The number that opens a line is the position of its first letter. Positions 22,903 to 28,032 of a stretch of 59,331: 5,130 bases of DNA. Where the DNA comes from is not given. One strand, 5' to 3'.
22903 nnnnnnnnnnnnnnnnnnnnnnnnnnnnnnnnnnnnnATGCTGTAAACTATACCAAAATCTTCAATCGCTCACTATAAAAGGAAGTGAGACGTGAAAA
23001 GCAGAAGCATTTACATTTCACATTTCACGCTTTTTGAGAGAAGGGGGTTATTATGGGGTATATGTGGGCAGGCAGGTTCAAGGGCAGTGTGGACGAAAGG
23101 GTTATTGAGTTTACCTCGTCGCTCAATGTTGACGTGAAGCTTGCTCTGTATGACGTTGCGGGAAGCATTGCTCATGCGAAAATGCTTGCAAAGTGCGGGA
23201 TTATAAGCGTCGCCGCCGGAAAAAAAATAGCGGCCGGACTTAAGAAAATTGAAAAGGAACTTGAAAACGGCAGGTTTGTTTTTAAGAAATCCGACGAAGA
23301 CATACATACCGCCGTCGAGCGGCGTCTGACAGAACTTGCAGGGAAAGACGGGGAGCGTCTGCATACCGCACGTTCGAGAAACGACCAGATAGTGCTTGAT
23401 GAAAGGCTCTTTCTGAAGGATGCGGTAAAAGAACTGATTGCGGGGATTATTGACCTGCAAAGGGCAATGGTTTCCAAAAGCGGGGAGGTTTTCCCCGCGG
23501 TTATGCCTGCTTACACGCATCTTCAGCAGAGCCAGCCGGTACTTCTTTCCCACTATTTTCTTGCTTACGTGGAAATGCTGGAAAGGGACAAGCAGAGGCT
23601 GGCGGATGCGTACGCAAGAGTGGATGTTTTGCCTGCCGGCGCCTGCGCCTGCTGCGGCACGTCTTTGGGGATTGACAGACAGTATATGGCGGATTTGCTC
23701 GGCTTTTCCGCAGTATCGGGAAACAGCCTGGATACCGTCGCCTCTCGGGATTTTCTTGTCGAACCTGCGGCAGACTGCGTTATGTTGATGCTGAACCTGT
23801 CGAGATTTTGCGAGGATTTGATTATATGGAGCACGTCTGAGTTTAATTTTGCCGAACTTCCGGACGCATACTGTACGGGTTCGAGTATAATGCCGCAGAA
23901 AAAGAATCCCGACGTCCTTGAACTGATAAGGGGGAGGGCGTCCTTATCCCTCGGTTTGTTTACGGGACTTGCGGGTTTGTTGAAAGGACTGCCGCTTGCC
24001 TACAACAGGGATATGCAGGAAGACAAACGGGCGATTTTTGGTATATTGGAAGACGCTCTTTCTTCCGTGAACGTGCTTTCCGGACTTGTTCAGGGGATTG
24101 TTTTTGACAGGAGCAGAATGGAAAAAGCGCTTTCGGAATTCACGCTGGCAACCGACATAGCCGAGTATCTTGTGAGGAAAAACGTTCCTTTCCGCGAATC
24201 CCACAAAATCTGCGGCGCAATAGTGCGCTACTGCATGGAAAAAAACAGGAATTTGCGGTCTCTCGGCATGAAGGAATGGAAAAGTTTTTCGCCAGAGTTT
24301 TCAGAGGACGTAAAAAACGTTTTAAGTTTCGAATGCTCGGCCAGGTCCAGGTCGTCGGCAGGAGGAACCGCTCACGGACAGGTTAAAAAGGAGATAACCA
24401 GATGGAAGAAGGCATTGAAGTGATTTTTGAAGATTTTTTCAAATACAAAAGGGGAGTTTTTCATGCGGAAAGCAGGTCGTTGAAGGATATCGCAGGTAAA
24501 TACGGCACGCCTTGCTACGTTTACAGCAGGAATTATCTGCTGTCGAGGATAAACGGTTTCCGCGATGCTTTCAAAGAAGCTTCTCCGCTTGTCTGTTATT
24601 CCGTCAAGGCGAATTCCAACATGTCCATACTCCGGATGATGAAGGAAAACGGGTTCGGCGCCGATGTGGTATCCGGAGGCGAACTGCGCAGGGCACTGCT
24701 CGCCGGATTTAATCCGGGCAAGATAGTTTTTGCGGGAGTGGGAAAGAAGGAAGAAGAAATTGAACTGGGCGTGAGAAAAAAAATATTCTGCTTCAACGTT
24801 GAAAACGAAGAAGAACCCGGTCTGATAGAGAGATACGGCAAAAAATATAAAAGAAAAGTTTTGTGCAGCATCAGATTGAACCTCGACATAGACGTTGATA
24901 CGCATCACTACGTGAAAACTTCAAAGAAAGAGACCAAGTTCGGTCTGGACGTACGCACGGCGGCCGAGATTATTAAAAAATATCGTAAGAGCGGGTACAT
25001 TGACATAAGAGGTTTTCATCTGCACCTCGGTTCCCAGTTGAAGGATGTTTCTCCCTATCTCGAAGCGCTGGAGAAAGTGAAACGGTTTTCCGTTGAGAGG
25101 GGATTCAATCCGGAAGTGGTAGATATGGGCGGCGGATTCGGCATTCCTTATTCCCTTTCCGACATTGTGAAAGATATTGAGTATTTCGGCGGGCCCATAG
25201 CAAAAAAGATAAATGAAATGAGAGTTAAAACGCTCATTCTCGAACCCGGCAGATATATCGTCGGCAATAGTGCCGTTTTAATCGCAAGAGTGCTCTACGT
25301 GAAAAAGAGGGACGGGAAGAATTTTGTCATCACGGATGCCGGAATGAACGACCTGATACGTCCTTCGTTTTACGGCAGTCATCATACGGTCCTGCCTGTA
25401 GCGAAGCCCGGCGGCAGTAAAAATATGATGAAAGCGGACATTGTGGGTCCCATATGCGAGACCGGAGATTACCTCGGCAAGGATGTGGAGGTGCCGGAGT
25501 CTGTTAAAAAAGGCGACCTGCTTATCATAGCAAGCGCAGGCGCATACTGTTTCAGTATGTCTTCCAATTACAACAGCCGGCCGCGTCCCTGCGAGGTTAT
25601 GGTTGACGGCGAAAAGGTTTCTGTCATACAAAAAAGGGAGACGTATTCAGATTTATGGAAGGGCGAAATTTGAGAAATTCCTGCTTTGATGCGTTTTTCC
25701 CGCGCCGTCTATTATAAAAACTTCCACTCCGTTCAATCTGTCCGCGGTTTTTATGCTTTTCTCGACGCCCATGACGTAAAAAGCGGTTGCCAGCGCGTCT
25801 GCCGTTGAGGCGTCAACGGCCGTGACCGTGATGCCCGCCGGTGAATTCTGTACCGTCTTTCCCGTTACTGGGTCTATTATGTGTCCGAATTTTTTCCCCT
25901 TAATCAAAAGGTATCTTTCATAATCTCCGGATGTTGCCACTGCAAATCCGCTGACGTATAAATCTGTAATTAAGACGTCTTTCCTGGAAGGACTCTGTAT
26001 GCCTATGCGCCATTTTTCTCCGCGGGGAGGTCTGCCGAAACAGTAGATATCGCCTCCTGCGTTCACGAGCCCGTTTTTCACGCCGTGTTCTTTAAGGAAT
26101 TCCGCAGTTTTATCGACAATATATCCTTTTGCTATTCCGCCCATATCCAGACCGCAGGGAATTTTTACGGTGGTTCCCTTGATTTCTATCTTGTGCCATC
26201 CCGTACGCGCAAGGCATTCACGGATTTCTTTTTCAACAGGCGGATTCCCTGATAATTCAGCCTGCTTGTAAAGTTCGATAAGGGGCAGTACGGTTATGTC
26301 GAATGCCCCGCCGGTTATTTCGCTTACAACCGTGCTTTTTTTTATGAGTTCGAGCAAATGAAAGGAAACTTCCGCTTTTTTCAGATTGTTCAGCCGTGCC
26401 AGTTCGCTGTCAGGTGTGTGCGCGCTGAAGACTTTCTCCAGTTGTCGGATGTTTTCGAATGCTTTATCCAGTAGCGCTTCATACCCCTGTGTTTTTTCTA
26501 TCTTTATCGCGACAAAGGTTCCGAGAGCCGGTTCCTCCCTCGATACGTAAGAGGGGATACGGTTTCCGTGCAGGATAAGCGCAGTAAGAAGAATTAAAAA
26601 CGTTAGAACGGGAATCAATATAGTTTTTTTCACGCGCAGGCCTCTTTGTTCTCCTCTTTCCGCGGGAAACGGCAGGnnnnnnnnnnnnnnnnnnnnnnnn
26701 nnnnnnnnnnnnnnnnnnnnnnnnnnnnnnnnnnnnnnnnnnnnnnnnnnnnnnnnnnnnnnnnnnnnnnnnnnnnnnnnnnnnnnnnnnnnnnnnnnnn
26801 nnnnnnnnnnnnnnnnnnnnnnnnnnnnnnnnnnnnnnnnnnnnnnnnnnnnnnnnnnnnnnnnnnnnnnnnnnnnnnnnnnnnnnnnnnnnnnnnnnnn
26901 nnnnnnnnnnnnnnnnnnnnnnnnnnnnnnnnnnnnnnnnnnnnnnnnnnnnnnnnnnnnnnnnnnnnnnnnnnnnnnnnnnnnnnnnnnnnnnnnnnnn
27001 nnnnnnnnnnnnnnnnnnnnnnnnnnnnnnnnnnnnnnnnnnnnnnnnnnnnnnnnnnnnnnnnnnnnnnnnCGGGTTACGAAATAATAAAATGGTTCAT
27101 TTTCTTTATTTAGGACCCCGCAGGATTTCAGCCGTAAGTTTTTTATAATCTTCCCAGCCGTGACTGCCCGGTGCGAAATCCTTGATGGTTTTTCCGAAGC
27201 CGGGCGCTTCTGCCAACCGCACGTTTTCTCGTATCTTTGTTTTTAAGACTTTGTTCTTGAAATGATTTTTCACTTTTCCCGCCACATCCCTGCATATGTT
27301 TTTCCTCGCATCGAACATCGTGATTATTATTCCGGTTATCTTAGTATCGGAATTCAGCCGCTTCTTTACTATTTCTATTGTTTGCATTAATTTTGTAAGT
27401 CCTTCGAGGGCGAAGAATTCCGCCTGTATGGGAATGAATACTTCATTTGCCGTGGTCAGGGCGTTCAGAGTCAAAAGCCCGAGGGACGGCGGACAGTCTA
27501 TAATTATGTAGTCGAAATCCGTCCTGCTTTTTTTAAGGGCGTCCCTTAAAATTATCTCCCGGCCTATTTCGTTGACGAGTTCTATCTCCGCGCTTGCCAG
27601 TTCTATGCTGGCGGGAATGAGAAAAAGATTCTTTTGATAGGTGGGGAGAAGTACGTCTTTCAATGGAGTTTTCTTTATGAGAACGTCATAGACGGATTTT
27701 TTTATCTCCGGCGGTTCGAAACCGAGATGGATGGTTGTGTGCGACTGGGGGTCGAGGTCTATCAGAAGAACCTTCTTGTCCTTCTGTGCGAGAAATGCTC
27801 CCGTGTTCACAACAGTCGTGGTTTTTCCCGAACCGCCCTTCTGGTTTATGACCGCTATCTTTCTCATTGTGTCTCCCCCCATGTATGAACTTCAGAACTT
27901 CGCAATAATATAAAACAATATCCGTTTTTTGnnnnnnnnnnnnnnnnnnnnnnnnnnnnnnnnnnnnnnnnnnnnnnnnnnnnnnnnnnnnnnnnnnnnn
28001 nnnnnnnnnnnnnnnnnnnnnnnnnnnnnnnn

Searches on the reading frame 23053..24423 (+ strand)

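Call 91: search_protein_families(library=pfam, proteins=[window:23053-24423:+], max_evalue=0.00001)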
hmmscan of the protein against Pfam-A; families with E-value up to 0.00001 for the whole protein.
window:23053-24423:+ (456 aa): 2 families
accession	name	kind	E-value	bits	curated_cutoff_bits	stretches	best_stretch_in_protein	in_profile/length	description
PF00206.25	Lyase_1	-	7.9e-70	236.2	27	1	7-296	1-307/312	Lyase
PF14698.11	ASL_C2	-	2.6e-24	85.9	27.3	1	363-429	1-67/69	Argininosuccinate lyase C-terminal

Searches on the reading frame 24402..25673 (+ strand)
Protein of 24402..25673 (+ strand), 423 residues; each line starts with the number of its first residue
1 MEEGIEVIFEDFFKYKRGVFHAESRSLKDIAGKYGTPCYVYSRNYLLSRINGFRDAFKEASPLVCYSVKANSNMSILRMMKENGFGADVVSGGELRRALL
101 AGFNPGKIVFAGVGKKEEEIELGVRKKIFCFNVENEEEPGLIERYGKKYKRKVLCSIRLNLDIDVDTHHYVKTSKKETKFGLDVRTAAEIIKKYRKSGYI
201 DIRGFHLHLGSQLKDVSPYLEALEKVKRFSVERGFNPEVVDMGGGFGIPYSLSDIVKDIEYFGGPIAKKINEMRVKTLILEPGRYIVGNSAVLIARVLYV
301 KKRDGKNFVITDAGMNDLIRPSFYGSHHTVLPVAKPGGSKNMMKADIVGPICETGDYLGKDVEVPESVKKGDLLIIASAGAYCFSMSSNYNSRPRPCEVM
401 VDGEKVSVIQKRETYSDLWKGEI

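Call 91: search_protein_families(library=pfam, proteins=[window:24402-25673:+], max_evalue=0.00001)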
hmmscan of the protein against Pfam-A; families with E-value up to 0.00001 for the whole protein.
window:24402-25673:+ (423 aa): 2 families
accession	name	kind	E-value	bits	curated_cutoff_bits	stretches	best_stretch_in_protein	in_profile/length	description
PF02784.22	Orn_Arg_deC_N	-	9.2e-51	173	23.4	1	49-288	7-247/247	Pyridoxal-dependent decarboxylase, pyridoxal binding domain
PF00278.28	Orn_DAP_Arg_deC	-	2.4e-27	95.5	23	1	38-380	1-95/95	Pyridoxal-dependent decarboxylase, C-terminal sheet domain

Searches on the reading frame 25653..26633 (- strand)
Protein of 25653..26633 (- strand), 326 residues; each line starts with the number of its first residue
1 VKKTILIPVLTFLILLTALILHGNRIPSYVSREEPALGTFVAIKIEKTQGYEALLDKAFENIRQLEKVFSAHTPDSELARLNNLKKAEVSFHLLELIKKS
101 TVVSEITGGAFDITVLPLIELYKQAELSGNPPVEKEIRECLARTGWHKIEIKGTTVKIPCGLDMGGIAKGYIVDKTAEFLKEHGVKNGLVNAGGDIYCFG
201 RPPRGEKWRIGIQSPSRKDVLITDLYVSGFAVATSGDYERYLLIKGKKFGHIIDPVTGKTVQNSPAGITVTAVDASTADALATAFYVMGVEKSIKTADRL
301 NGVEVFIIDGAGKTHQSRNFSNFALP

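Call 91: search_protein_families(library=pfam, proteins=[window:25653-26633:-], max_evalue=0.00001)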
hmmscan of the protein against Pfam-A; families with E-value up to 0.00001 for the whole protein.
window:25653-26633:- (326 aa): 1 family
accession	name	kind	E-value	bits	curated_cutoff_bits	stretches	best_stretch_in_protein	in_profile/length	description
PF02424.20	ApbE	-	7.8e-79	265.4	25.6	1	37-306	1-265/266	ApbE family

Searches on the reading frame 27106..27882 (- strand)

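Call 91: search_protein_families(library=pfam, proteins=[window:27106-27882:-], max_evalue=0.00001)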
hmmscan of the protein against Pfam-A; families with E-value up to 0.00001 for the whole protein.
window:27106-27882:- (258 aa): 7 families
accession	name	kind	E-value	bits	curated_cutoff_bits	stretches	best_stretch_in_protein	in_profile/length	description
PF13614.12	AAA_31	-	1.5e-63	214.4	27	1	6-181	1-176/177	AAA domain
PF01656.29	CbiA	-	6.2e-24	84.8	25.4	1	9-233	1-125/125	CobQ/CobB/MinD/ParA nucleotide binding domain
PF00142.24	Fer4_NifH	-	5.2e-11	43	25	1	8-255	2-246/271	4Fe-4S iron sulfur cluster binding proteins, NifH/frxC family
PF09140.17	MipZ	-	3.1e-10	40.2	20.7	0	9-50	3-44/262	ATPase MipZ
PF10609.15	ParA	-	9.8e-09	35.4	27.1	1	7-193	4-178/246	NUBPL iron-transfer P-loop NTPase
PF06564.18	CBP_BcsQ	-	1e-08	35.5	21.3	1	6-249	1-229/234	Cellulose biosynthesis protein BcsQ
PF02374.21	ArsA_ATPase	-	1.2e-07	31.7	24.3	0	9-46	3-40/305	Anion-transporting ATPase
